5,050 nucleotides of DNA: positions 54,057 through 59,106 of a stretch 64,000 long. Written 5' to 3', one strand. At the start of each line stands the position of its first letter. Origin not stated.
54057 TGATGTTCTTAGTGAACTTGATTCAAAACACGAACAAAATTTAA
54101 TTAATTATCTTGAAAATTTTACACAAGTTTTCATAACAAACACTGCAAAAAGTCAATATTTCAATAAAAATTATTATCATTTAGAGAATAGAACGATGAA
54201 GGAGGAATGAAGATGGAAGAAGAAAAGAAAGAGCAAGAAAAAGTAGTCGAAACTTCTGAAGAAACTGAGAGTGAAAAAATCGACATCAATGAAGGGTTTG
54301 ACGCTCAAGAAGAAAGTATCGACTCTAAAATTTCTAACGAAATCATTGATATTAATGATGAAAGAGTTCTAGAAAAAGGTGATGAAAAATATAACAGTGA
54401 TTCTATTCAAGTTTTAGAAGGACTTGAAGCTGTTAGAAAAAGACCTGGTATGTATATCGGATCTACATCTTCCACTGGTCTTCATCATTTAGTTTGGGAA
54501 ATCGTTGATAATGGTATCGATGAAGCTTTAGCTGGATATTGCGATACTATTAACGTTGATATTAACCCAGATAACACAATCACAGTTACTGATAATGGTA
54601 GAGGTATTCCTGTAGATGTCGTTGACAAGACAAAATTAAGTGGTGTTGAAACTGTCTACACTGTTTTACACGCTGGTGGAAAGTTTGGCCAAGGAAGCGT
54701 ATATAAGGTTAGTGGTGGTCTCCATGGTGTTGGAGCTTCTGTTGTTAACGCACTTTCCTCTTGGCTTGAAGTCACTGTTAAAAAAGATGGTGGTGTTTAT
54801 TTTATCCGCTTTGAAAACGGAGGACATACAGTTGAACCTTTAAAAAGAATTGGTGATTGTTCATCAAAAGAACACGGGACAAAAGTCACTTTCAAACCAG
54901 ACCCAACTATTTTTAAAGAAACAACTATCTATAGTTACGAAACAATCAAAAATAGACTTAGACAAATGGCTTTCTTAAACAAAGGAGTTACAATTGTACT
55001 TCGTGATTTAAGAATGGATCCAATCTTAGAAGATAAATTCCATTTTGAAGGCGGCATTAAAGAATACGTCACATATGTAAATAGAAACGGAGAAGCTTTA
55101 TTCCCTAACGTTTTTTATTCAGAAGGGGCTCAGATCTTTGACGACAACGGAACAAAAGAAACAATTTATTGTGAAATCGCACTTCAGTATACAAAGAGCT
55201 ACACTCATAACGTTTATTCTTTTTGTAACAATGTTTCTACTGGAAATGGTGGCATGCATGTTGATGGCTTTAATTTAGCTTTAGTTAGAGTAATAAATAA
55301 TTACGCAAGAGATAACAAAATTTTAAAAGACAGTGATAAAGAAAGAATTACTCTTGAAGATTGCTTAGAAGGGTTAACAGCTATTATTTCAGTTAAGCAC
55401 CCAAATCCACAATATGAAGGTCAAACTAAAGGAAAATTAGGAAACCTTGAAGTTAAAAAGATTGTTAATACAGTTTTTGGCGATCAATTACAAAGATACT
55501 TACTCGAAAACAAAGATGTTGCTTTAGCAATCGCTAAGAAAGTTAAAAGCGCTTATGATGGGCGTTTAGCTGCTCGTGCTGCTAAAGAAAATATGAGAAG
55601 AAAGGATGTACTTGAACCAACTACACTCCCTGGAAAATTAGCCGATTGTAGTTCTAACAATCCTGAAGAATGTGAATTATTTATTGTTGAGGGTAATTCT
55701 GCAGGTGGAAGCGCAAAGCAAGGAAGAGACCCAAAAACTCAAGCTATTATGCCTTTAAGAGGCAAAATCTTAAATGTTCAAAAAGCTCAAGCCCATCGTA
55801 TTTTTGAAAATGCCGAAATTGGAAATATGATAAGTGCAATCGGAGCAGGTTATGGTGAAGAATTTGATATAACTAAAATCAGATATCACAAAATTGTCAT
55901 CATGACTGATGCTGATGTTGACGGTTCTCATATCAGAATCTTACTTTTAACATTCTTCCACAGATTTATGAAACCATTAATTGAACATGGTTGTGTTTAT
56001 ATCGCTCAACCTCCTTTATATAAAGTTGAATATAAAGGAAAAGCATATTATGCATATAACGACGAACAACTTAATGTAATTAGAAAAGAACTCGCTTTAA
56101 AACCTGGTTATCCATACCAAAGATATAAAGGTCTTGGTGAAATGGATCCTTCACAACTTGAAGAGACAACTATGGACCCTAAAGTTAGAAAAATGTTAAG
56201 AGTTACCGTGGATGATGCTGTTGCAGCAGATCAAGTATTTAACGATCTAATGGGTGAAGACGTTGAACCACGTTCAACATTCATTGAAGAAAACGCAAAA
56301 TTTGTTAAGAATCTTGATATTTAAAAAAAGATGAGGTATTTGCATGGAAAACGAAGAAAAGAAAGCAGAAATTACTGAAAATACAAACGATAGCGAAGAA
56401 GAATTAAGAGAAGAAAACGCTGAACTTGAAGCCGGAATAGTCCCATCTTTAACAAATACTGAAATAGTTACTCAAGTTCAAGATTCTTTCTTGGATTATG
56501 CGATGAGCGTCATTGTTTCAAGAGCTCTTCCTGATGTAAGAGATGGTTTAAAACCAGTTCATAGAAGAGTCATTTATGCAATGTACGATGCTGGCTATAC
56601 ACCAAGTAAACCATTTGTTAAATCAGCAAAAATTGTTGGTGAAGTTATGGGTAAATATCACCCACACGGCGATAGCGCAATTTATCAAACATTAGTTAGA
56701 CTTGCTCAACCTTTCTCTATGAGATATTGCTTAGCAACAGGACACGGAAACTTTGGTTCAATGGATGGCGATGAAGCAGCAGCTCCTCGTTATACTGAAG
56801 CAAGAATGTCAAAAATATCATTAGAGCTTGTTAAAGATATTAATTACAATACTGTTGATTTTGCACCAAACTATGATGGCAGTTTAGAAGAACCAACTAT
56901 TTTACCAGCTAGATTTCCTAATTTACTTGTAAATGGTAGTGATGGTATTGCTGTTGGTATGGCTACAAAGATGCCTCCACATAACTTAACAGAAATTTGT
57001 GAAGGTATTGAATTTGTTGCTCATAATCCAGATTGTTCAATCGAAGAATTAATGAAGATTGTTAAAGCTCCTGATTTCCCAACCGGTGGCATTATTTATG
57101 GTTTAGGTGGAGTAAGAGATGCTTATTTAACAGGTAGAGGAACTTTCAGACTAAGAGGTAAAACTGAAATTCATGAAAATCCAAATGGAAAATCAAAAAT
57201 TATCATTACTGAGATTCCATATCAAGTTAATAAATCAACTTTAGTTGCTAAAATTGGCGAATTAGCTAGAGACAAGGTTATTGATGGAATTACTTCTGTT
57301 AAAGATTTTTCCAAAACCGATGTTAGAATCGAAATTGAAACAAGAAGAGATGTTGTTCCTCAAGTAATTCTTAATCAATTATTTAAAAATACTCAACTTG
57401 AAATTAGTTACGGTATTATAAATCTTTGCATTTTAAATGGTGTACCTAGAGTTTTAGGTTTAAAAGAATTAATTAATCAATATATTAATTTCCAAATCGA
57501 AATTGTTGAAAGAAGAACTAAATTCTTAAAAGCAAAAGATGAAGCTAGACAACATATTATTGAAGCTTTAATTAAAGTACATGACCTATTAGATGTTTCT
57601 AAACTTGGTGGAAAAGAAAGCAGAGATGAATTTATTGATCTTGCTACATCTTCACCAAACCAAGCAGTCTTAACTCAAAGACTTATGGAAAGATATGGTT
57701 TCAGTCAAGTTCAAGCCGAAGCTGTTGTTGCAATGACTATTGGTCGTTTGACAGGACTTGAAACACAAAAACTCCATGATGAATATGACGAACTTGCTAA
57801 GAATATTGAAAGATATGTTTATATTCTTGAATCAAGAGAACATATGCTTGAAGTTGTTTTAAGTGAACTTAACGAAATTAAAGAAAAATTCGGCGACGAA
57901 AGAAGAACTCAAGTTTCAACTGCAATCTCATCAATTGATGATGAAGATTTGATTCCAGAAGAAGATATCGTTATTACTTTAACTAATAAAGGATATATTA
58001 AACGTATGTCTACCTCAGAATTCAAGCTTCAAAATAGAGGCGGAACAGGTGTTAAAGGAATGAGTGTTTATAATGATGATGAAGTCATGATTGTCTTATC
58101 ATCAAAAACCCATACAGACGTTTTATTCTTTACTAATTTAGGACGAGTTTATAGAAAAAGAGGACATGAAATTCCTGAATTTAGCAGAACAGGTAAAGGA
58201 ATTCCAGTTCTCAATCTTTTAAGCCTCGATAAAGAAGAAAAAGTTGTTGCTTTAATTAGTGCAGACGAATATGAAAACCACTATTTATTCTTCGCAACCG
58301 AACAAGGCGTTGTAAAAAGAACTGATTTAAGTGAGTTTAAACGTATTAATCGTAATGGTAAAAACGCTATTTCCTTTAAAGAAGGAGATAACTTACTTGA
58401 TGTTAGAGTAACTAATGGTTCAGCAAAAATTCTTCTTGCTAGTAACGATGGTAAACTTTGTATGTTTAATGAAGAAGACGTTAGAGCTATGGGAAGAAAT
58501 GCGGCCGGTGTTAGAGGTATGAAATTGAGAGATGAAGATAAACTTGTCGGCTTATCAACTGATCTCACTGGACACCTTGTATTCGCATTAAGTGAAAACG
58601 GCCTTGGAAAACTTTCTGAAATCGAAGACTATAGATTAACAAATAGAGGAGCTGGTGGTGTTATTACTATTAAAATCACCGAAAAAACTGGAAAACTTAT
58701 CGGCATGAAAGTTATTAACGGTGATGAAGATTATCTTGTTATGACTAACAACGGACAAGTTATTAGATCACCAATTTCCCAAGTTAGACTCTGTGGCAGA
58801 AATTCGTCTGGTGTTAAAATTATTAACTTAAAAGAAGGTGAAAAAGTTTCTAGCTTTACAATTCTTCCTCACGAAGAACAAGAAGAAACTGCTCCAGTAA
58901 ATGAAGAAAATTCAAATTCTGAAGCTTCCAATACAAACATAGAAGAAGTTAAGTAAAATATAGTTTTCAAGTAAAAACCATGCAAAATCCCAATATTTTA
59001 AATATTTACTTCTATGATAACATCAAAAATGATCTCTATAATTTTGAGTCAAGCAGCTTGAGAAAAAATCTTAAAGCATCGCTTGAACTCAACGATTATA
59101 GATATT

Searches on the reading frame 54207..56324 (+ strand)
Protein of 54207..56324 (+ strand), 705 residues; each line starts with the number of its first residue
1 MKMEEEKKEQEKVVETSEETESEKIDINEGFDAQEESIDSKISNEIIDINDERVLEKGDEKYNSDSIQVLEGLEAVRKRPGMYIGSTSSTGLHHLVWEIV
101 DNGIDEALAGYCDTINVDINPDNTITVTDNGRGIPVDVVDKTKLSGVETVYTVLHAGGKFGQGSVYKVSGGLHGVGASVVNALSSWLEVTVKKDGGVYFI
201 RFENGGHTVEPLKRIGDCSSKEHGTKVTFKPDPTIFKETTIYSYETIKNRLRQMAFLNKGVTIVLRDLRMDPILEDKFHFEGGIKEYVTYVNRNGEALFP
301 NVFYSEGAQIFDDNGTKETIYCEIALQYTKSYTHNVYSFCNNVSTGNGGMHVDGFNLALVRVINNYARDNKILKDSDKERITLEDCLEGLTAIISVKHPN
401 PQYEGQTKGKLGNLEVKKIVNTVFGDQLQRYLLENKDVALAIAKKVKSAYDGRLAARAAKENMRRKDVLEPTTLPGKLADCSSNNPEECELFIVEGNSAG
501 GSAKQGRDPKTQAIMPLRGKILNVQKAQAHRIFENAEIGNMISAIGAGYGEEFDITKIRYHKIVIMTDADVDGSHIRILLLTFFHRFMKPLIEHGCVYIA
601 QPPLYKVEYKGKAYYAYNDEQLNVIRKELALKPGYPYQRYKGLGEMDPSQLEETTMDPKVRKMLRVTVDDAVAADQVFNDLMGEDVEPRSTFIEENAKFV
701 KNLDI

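Call 68: search_protein_families(library=pfam, proteins=[window:54207-56324:+], max_evalue=0.01)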
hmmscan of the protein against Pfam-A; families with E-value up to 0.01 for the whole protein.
window:54207-56324:+ (705 aa): 5 families
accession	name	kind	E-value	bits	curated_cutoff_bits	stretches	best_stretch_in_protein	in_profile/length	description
PF00204.31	DNA_gyraseB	-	1.2e-54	184.8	27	1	283-461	1-172/173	DNA gyrase B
PF00986.26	DNA_gyraseB_C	-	2.3e-26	92.2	29.8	1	635-694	4-63/63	DNA gyrase B subunit, carboxyl terminus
PF01751.28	Toprim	-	2.3e-18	66.6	23.1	1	490-601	1-95/96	Toprim domain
PF02518.31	HATPase_c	-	5.3e-17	62.7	26.4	1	89-233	3-109/111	Histidine kinase-, DNA gyrase B-, and HSP90-like ATPase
PF13589.12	HATPase_c_3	-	0.0041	17.6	25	1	94-143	5-53/137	Histidine kinase-, DNA gyrase B-, and HSP90-like ATPase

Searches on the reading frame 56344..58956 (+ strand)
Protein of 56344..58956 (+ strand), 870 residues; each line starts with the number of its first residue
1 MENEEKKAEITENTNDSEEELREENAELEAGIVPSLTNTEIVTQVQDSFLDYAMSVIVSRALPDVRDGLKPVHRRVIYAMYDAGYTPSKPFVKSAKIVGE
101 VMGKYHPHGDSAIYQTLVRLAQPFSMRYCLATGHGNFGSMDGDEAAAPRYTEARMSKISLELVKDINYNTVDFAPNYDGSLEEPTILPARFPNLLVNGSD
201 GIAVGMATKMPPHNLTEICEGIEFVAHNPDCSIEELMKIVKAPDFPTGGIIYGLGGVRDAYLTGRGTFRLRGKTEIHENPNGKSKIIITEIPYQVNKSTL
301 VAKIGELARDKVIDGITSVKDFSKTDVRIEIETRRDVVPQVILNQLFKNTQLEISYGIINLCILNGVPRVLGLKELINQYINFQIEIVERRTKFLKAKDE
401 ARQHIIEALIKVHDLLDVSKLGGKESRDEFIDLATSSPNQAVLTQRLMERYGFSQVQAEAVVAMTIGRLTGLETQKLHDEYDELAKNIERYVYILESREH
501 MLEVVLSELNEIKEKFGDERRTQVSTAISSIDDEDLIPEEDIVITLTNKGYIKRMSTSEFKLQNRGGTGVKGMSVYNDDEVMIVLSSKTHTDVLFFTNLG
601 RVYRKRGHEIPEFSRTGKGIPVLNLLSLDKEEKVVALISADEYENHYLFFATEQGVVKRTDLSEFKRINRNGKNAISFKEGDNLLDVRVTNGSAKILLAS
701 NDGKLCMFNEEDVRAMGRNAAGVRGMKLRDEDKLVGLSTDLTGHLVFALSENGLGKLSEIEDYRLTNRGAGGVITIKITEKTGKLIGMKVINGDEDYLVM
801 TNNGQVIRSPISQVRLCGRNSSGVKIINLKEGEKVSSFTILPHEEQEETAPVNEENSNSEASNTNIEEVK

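Call 68: search_protein_families(library=pfam, proteins=[window:56344-58956:+], max_evalue=0.01)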
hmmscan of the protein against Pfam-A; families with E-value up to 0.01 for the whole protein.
window:56344-58956:+ (870 aa): 2 families
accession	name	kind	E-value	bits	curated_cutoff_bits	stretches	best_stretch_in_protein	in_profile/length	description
PF00521.26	DNA_topoisoIV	-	1e-146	489.6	31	1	60-509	1-431/432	DNA gyrase/topoisomerase IV, subunit A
PF03989.18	DNA_gyraseA_C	-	2.8e-74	244.8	27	6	797-840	3-46/48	DNA gyrase C-terminal domain, beta-propeller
